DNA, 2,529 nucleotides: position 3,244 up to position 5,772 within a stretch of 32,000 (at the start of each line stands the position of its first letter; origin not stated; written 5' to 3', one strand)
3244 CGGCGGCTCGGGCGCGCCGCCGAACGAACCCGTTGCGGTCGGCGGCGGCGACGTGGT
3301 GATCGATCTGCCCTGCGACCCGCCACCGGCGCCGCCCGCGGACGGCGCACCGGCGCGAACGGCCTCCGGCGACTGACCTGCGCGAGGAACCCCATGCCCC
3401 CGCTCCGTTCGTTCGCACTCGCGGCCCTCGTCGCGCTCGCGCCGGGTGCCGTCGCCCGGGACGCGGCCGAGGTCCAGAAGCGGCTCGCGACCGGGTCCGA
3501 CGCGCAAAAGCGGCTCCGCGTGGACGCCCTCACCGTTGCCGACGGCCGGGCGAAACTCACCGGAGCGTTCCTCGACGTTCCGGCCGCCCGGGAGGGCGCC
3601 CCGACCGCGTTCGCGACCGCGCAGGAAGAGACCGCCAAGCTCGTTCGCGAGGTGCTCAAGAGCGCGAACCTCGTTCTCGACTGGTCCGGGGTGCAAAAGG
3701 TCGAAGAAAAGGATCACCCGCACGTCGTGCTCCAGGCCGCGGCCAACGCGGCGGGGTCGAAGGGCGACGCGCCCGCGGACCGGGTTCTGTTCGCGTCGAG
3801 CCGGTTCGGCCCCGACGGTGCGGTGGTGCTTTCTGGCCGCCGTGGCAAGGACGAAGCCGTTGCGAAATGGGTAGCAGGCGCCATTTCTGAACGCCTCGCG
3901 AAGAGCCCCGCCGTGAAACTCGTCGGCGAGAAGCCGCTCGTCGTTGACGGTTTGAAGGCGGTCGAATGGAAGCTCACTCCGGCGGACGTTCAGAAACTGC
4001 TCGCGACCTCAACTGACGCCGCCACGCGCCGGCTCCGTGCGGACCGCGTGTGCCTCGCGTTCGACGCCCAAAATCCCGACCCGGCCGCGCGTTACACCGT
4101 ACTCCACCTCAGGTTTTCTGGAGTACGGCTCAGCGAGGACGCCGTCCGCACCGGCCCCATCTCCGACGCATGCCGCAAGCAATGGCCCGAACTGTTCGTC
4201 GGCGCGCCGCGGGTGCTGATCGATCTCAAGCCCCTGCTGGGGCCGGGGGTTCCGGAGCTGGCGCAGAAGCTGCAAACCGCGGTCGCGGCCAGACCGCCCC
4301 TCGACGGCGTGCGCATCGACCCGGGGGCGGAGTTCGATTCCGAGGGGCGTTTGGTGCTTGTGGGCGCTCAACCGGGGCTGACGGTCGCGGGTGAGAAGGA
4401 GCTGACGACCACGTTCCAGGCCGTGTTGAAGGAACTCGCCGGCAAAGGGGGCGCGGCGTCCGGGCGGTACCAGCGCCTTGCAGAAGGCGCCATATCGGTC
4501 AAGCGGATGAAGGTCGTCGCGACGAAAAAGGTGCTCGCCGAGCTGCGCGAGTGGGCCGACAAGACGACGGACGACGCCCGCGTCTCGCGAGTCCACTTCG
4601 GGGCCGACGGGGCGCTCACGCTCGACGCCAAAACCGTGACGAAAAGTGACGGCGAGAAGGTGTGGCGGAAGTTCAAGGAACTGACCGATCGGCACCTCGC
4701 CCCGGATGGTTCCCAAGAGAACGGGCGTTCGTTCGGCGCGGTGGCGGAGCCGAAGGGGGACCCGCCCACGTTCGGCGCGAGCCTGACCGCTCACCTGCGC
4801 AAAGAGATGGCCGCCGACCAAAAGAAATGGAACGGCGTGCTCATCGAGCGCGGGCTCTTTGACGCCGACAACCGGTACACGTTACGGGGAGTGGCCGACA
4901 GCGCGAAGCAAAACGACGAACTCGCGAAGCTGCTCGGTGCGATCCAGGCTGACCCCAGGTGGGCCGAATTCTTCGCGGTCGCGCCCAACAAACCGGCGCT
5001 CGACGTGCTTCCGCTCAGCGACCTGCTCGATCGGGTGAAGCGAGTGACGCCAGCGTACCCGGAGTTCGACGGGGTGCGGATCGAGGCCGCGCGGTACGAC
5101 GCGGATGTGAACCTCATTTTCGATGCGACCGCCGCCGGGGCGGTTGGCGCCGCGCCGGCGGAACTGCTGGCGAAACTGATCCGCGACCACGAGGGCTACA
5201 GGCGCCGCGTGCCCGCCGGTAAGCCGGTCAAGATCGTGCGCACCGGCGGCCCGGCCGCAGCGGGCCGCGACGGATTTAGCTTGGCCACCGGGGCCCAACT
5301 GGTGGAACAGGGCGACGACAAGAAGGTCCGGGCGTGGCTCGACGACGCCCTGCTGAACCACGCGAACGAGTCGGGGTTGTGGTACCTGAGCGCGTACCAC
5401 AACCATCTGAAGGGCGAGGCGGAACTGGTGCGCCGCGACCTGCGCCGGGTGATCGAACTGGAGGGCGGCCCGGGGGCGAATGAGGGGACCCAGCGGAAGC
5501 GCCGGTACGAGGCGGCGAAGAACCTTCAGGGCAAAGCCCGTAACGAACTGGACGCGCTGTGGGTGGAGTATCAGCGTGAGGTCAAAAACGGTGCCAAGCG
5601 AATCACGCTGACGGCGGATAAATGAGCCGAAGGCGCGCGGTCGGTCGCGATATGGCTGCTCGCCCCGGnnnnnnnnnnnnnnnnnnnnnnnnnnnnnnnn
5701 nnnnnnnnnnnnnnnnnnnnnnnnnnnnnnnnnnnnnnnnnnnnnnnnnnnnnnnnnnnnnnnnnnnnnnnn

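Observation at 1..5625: Four-gene same-strand cluster: Zn-ribbon protein, live vWA, dead-vWA::PP2C fusion, exported multi-BON-like protein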

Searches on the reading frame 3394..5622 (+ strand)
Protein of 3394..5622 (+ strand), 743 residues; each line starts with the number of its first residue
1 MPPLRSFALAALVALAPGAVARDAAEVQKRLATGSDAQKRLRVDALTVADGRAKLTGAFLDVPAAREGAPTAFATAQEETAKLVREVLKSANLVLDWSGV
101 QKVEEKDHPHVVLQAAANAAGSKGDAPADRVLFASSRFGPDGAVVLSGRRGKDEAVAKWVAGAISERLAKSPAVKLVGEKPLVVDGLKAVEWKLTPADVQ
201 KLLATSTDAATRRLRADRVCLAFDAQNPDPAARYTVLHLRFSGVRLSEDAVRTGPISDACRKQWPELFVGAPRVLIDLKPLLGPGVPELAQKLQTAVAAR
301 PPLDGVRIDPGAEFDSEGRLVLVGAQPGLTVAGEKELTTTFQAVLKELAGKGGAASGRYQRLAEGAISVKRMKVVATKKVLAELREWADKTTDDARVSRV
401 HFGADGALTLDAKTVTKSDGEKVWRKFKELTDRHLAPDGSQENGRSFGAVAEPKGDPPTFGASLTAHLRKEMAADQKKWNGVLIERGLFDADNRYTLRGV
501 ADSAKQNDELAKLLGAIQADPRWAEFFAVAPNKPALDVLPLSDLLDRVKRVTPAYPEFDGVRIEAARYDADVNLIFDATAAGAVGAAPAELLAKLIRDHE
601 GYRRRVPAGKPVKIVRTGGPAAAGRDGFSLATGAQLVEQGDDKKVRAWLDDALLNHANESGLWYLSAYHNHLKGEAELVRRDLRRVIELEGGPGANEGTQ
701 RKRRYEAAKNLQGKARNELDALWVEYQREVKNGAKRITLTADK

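Call 8: search_protein_families(library=pfam, proteins=[window:3394-5622:+], max_evalue=1)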
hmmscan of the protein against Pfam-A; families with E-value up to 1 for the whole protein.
window:3394-5622:+ (743 aa): 2 families
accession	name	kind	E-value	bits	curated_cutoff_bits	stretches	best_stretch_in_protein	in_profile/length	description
PF11304.13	DUF3106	-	0.011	16.6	24.3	0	336-432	3-96/104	Protein of unknown function (DUF3106)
PF22980.2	Myb_DNA-bind_8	-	0.11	12.2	27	1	341-362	22-44/50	Myb-like DNA-binding domain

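Call 9: search_protein_families(library=padloc, proteins=[window:3394-5622:+], max_evalue=1)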
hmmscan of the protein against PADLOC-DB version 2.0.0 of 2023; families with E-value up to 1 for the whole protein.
window:3394-5622:+ (743 aa): 1 family
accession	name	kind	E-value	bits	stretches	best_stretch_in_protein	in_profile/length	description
PDLC00856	E1-E2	-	0.023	11.2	1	31-116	187-273/573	E1-E2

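Call 11: search_protein_families(library=ncbifam, proteins=[window:3394-5622:+], max_evalue=1)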
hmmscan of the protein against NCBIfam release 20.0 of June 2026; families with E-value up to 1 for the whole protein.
window:3394-5622:+ (743 aa): 0 families

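Call 46: find_homologous_proteins(query=window:3394-5622:+, max_evalue=0.00001)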
Query window:3394-5622:+ (743 aa): 36 proteins with E <= 0.00001 among 8000 candidates.
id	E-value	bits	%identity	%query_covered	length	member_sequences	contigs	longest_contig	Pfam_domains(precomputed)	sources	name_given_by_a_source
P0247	0.0e+0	1623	100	100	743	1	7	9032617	-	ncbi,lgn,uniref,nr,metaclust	ncbi:hypothetical protein GobsT_07290 [Gemmata obscuriglobus]|uniref:Uncharacterized protein n=1 Tax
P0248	0.0e+0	1119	70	97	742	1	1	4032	-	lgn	-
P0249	0.0e+0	1077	69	97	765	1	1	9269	-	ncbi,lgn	ncbi:MAG TPA: hypothetical protein VGE74_04505 [Gemmata sp.]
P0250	4.9e-298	1009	66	100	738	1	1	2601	-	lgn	-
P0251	1.2e-293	994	66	99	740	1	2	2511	-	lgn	-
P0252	6.7e-279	945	61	97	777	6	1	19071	-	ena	-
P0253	1.8e-271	921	60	97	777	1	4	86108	-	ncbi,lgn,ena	-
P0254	5.1e-265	899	60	96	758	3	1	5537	-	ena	-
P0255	8.0e-265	899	61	99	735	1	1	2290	-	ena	-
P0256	3.6e-258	877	61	95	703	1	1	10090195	-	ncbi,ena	-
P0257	5.7e-247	840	57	99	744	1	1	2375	-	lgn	-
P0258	2.4e-243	828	55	100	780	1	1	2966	-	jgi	jgi:hypothetical protein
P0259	4.2e-239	814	55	96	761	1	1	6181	-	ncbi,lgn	-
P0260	1.1e-203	697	50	96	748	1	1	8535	-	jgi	jgi:hypothetical protein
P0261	1.0e-200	687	50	97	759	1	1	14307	-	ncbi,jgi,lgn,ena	jgi:hypothetical protein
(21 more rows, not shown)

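Call 69: predict_structure(alignment_id=A2)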
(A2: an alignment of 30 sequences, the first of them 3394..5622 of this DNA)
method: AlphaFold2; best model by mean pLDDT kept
length: 743 residues; sequences in the alignment: 30
mean_pLDDT: 87.4   pTM: 0.72
mean pLDDT of the five models: 87.4, 87.0, 87.0, 86.6, 85.4
residues with pLDDT >= 90: 492; 70-90: 180; 50-70: 40; < 50: 31
segments of 3 or more residues with pLDDT < 50: 3-18, 439-449, 693-695
pLDDT, mean of each block of 10 residues (from residue 1): 38 42 87 92 90 91 76 90 90 89 92 94 92 94 94 95 93 89 94 92 94 95 71 71 92 92 86 85 90 94 93 95 93 95 93 86 92 92 96 94 90 94 94 70 40 74 95 92 95 95 95 94 93 95 95 92 94 94 88 94 91 85 62 85 89 88 93 93 91 62 80 88 90 87 74
secondary structure, 60 per line:
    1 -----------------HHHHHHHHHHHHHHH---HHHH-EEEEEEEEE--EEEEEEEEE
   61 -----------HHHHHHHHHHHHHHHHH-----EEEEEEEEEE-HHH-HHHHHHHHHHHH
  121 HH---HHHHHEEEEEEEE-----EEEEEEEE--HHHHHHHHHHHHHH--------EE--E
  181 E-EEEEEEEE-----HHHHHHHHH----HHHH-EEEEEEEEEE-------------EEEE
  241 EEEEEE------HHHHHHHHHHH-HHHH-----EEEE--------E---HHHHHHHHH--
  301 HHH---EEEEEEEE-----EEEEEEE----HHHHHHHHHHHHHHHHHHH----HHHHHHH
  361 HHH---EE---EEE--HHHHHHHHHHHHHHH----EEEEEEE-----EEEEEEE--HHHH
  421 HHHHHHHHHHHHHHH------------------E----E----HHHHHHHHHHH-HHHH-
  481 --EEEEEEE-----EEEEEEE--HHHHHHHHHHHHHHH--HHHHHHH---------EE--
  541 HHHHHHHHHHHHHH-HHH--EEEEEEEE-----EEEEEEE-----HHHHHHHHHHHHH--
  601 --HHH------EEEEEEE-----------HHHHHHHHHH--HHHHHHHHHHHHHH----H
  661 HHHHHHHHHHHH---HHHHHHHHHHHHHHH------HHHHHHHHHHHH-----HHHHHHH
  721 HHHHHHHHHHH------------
elements in order (helices of 4 or more, strands of 3 or more residues): H18-32 H36-39 E41-49 E52-60 H72-88 E94-103 H109-122 H126-130 E131-138 E144-151 H154-167 E183-190 H196-204 H209-212 E214-223 E237-246 H253-263 H265-268 E274-277 H290-298 E307-314 E320-326 H331-349 H354-363 E372-374 H377-391 E396-402 E408-414 H417-435 H464-474 H476-479 E483-489 E495-501 H504-518 H521-527 H541-554 E561-568 E574-580 H586-598 E612-618 H630-639 H642-655 H660-672 H676-690 H697-708 H714-731
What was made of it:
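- On BON / ring-building-motif fold class: The DSSP pattern of a confident AF2 model fits seven such modules (call 69).
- Checked: The AlphaFold2 model has pLDDT 87 and shows seven alpha-beta-beta-alpha-beta modules (call 69).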

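Call 72: fold_search(model_id=the predicted structure, library=pdb)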
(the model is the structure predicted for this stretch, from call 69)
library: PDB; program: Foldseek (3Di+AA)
matches with E <= 10: 867; with E <= 0.001: 0
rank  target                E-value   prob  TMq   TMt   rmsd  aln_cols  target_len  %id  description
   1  5lm7_A                1.6e-02  0.14  0.10  0.14  25.0       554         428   11  Crystal structure of the lambda N-Nus factor complex (released 2017-04-05)
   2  4mtn                  4.3e-02  0.09  0.09  0.12  21.9       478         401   10  Crystal structure of transcription termination factor NusA from Planctomyces limnophilus DSM 3776 (released 2013-10-02)
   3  6flq_F                5.7e-02  0.07  0.08  0.10  21.9       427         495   11  CryoEM structure of E.coli RNA polymerase paused elongation complex bound to NusA (released 2018-03-21)
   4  8y5l_NA               6.7e-02  0.09  0.10  0.13  20.4       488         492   11  E.coli transcription translation coupling complex in TTC-B state 1 (subclass1) containing mRNA with 30-mer spacer, Nu (released 2025-08-13)
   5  3j1x_A                7.9e-02  0.33  0.12  0.27  10.1       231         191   13  A refined model of the prototypical Salmonella typhimurium T3SS basal body reveals the molecular basis for its assembl (released 2013-05-22)
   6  6x7k_AG               8.3e-02  0.14  0.07  0.10  15.0       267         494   12  Cryo-EM structure of an Escherichia coli coupled transcription-translation complex B3 (TTC-B3) containing an mRNA wit (released 2020-09-02)
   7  6w5q_A                8.8e-02  0.98  0.10  0.56   7.1       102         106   20  Structure of the globular C-terminal domain of P. aeruginosa LpoP (released 2020-05-06)
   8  5ms0_M                9.3e-02  0.08  0.10  0.14  24.1       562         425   10  pseudo-atomic model of the RNA polymerase lambda-based antitermination complex solved by cryo-EM (released 2017-05-03)
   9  6w5q_D                9.8e-02  0.98  0.10  0.55   6.9       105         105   19  Structure of the globular C-terminal domain of P. aeruginosa LpoP (released 2020-05-06)
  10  3rv2_A                9.8e-02  0.21  0.09  0.17  18.7       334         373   16  Crystal structure of S-adenosylmethionine synthetase from Mycobacterium marinum (released 2011-05-18)
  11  6pem_E                1.0e-01  0.28  0.13  0.27  10.5       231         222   10  Focussed refinement of InvGN0N1:SpaPQR:PrgHK from Salmonella SPI-1 injectisome NC-base (released 2019-10-23)
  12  8jzg_C                1.0e-01  0.14  0.09  0.16  21.3       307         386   15  C. glutamicum S-adenosylmethionine synthase co-crystallized with Adenosine, triphosphate, and SAM (released 2023-10-25)
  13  6zj3_SI               1.0e-01  0.13  0.06  0.18  18.9       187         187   10  Cryo-EM structure of the highly atypical cytoplasmic ribosome of Euglena gracilis (released 2020-10-07)
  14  3kd7_C                1.2e-01  0.96  0.10  0.56   7.6       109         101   17  Designed TPR module (CTPR390) in complex with its peptide-ligand (Hsp90 peptide) (released 2010-02-02)
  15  8jzg_B                1.2e-01  0.12  0.09  0.16  21.0       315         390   13  C. glutamicum S-adenosylmethionine synthase co-crystallized with Adenosine, triphosphate, and SAM (released 2023-10-25)
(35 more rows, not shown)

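Call 73: search_solved_structures(query=A2, max_evalue=10)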
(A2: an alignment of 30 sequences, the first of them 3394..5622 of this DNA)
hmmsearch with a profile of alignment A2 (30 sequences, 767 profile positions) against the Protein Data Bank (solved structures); distinct sequences matched with E-value up to 10: 14.
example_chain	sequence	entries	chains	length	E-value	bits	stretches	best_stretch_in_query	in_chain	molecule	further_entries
3jc1_Aa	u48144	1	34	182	0.55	11.8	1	32-69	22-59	Increased Sodium Tolerance 1 (IST1)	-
3frs_A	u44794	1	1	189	0.57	11.7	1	32-69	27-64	Uncharacterized protein KIAA0174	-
13gh_C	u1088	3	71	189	0.57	11.7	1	32-69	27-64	IST1 homolog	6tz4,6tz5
3frr_A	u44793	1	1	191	0.58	11.7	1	32-69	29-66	Uncharacterized protein KIAA0174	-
6ycs_A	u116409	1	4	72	0.62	11.6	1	726-766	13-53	PC4 protein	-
6tza_A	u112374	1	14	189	0.66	11.5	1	32-69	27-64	IST1 homolog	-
1pcf_A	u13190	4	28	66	0.75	11.3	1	726-766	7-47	TRANSCRIPTIONAL COACTIVATOR PC4 | ACTIVATED RNA POLYMERASE II TRANSCRIPTIONAL COACTIVATOR P15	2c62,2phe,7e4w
4gjt_A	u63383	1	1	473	1.7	10.1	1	390-491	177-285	Hemagglutinin glycoprotein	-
3inb_A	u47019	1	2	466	1.7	10.1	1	390-491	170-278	Hemagglutinin glycoprotein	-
13gj_A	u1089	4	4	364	1.8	10.1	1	32-68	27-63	IST1 homolog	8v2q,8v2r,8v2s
6e8g_S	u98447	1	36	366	1.8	10.1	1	32-68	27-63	IST1 homolog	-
9q1z_D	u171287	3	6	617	2.5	9.6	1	390-491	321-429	Hemagglutinin glycoprotein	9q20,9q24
2rkc_A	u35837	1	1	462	2.6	9.6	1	392-491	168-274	Hemagglutinin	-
2zb5_A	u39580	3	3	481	2.7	9.5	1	392-491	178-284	Hemagglutinin protein | Hemagglutinin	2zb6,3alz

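Call 74: search_protein_families(library=pfam, alignment_id=A2, max_evalue=0.1)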
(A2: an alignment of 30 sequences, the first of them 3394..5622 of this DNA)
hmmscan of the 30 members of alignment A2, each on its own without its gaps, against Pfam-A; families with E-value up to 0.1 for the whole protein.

A. member 1, window:3394-5622:+ (743 aa): 1 family
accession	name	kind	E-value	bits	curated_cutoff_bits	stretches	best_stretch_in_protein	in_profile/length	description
PF11304.13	DUF3106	-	0.011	16.6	24.3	0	336-432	3-96/104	Protein of unknown function (DUF3106)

B. families by the number of members that match (of 30 scanned): 5 families
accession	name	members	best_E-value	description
PF11304.13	DUF3106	2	0.011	Protein of unknown function (DUF3106)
PF23807.1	RHH_10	1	0.023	Ribbon-helix-helix protein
PF24554.1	DUF7603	1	0.035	Domain of unknown function (DUF7603)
PF19826.4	DUF6307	1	0.052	Family of unknown function (DUF6307)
PF24063.1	DUF7363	1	0.096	Domain of unknown function (DUF7363)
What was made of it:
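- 3394..5625 (+): orf4 (743 aa, GobsT_07290). It has an N-terminal hydrophobic segment (residues ~3-25) read as a signal peptide, then seven tandem alpha-beta-beta-alpha-beta modules (about residues 18-622; the BON / YscD-PrgH ring-building fold class), then a C-terminal TPR-like helical domain (about 628-735). It evolves fast: 35% identity where TerY is 83%. No Pfam BON (calls 8, 74).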

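Call 92: fold_search(model_id=the predicted structure, library=viral)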
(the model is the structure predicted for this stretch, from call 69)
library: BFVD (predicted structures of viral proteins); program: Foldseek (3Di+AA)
matches with E <= 10: 270; with E <= 0.001: 0
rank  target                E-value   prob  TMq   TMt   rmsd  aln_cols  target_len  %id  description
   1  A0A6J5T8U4            1.5e-03  0.69  0.09  0.10  15.2       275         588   13  Uncharacterized protein [uncultured Caudovirales phage]
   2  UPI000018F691         2.4e-02  0.69  0.09  0.29  13.4       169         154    8  (no name look-up for this kind of identifier)
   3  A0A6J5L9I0            3.4e-01  0.14  0.08  0.23  14.4       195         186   10  Uncharacterized protein [uncultured Caudovirales phage]
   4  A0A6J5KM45            3.6e-01  0.47  0.08  0.14  13.5       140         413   11  Methyltransferase FkbM [uncultured Caudovirales phage]
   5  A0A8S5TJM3            5.6e-01  0.60  0.09  0.18   9.0       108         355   17  Tetratricopeptide repeat [Siphoviridae sp. ctwQT14]
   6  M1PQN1                5.6e-01  0.06  0.07  0.20  14.5       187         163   16  (no name in the UniProt tables at hand)
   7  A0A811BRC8            6.6e-01  0.05  0.09  0.12  24.7       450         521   14  Uncharacterized protein [Pandoravirus japonicus]
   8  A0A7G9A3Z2            7.4e-01  0.15  0.07  0.13  13.5       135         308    7  Uncharacterized protein [Bacteriophage sp.]
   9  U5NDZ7                7.8e-01  0.05  0.09  0.13  17.6       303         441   10  ORF14+14A [turkey adenovirus 5]
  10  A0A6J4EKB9            8.2e-01  0.60  0.08  0.16   8.1       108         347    8  (no name in the UniProt tables at hand)
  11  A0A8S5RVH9            8.7e-01  0.02  0.06  0.11  26.0       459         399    9  ParB-like N-terminal domain-containing protein [Siphoviridae sp. ctHip2]
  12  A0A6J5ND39            9.7e-01  0.44  0.09  0.09   9.3       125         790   14  Glycosyltransferase, DXD sugar-binding motif [uncultured Caudovirales phage]
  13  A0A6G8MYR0            9.7e-01  0.13  0.07  0.22   6.2        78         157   20  Uncharacterized protein [Cedratvirus kamchatka]
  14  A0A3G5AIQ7            9.7e-01  0.12  0.08  0.27  10.1       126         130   14  Uncharacterized protein (Fragment) [Sylvanvirus sp.]
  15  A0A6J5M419            1.0e+00  0.47  0.09  0.34  11.7       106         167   17  Uncharacterized protein [uncultured Caudovirales phage]
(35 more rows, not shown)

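Call 93: search_protein_representatives(alignment_id=A2)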
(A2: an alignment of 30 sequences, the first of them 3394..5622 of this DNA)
Query: 30 sequences, 767 profile positions. Proteins with E-value up to 0.001 (for the whole library): 221; up to 1e-10: 171; up to 1e-30: 118. The best 150 are listed.
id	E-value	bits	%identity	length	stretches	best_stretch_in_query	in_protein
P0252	0.0e+00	1248.6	-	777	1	1-767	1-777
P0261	0.0e+00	1186.2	-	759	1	3-767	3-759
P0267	0.0e+00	1131.1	-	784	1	3-765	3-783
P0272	0.0e+00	1028.0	-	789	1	1-766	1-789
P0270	0.0e+00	1023.4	-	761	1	1-767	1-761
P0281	3.4e-251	852.4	-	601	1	195-766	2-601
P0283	1.1e-233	794.5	-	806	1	1-764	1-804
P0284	4.9e-228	775.8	-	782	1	12-766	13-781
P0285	1.8e-219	747.5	-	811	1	1-764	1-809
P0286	1.5e-218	744.5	-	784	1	1-705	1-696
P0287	1.9e-215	734.2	-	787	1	1-767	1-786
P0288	3.5e-214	730.0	-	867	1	1-765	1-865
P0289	2.9e-210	717.1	-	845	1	39-766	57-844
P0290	8.3e-204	695.7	-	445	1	306-766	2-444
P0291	4.0e-194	663.7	-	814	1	8-765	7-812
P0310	1.9e-86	307.7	-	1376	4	302-760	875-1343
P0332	5.1e-64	233.5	-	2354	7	92-711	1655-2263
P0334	2.0e-63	231.6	-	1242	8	307-594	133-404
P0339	4.1e-61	223.9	-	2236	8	127-711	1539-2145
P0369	4.1e-47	177.6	-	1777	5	124-602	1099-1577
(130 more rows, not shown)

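Call 94: search_protein_families(library=pfam, proteins=[P0332, P0339, P0310, P0334, P0369], max_evalue=0.01)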
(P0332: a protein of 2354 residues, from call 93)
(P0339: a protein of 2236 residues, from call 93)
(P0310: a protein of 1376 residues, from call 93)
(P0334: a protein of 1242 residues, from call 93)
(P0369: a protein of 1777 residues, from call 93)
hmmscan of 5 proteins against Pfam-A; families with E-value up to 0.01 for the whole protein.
P0332 (2354 aa): 3 families
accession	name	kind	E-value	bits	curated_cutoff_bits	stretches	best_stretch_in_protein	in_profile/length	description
PF14559.12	TPR_19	-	0.0003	21.5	25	0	2215-2271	4-59/68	Tetratricopeptide repeat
PF13432.12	TPR_16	-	0.0013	19.6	32.7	1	2216-2262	11-57/65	Tetratricopeptide repeat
PF16693.10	Yop-YscD_ppl_1st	-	0.0013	18.9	24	0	814-833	26-45/62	YscD/CdsD-like Bon-like domain 1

P0339 (2236 aa): 2 families
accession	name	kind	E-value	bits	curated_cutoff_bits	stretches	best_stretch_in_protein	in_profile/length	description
PF14559.12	TPR_19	-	1.5e-05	25.7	25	0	2097-2151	4-58/68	Tetratricopeptide repeat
PF13432.12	TPR_16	-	0.00068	20.5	32.7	1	2098-2144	11-57/65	Tetratricopeptide repeat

P0310 (1376 aa): 1 family
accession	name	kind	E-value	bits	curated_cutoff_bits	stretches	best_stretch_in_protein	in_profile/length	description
PF16693.10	Yop-YscD_ppl_1st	-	6.5e-05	23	24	0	964-1003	13-50/62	YscD/CdsD-like Bon-like domain 1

P0334 (1242 aa): 5 families
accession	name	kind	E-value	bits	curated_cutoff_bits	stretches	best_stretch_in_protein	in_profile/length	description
PF13432.12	TPR_16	-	3.1e-06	28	32.7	1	1137-1190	2-54/65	Tetratricopeptide repeat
PF07719.23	TPR_2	-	2.4e-05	24.6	27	0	1166-1192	1-27/34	Tetratricopeptide repeat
PF14559.12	TPR_19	-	0.00018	22.2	25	1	1142-1187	1-46/68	Tetratricopeptide repeat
PF13424.12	TPR_12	-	0.0016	19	30.1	0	1130-1163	43-76/77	Tetratricopeptide repeat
PF13428.12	TPR_14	-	0.0019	19.1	23.5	0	1137-1173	6-42/44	Tetratricopeptide repeat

P0369 (1777 aa): 1 family
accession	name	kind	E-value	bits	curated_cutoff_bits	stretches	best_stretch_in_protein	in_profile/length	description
PF14559.12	TPR_19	-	0.0051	17.5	25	0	1674-1710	4-40/68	Tetratricopeptide repeat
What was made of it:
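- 3394..5625 (+): Sub-threshold PF16693 'YscD/CdsD-like Bon-like domain 1' and TPR in distant long relatives (call 94).
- On BON / ring-building-motif fold class: PF16693 reaches 23.0 bits against a cut-off of 24 in a distant relative (call 94).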
